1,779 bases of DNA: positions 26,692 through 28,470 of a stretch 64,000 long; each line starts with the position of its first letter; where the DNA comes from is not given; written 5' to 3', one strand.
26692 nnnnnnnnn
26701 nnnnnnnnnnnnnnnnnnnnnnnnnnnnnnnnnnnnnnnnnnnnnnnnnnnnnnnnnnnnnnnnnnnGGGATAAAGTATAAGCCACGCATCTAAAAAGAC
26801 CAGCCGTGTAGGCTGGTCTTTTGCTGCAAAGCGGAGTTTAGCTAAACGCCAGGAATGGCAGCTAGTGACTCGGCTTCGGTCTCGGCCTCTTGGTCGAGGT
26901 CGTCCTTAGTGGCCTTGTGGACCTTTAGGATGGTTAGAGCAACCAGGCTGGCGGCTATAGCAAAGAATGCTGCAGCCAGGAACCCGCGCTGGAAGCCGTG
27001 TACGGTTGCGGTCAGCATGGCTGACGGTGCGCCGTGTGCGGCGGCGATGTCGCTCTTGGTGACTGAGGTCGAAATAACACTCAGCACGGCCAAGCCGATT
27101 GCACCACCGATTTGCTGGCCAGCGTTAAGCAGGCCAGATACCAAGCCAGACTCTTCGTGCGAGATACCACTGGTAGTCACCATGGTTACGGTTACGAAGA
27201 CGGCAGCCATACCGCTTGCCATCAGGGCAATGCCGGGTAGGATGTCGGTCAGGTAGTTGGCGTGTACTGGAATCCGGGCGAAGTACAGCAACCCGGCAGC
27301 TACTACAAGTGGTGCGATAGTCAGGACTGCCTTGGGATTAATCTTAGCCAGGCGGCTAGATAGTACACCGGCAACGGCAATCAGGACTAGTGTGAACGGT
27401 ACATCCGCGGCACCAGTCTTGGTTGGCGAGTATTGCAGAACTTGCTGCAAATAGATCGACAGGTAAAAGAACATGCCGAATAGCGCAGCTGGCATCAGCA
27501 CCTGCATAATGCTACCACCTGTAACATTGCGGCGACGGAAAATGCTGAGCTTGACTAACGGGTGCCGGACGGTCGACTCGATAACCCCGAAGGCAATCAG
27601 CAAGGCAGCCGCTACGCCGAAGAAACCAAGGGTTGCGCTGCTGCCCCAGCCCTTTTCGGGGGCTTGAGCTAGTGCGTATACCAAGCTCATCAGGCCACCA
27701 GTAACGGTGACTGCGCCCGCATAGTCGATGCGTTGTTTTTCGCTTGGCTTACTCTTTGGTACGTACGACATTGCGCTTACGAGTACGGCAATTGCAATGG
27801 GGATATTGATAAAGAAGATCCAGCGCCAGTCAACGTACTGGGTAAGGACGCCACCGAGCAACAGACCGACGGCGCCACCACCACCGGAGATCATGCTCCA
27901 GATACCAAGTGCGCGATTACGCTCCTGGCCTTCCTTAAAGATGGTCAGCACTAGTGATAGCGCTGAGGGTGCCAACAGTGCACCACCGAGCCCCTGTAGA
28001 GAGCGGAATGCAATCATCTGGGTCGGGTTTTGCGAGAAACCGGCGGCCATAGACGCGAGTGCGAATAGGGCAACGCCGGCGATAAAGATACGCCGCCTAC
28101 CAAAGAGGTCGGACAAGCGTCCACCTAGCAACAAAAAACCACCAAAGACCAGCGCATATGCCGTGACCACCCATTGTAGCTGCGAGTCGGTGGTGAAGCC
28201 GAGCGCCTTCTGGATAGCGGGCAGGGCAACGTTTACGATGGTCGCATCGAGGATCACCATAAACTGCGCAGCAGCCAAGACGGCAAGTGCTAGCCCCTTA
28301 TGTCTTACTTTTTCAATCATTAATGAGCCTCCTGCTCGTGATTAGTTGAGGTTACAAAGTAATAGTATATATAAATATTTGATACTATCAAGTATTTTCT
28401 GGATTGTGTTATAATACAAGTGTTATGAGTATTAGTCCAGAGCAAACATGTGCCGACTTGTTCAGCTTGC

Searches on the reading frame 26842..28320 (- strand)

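Call 76: search_protein_families(library=pfam, proteins=[window:26842-28320:-], max_evalue=0.00001)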
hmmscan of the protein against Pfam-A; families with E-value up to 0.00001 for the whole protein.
window:26842-28320:- (492 aa): 1 family
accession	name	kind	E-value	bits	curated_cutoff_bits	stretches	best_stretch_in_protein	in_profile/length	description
PF07690.21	MFS_1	-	6e-59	200.1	33.4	1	15-409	1-346/347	Major Facilitator Superfamily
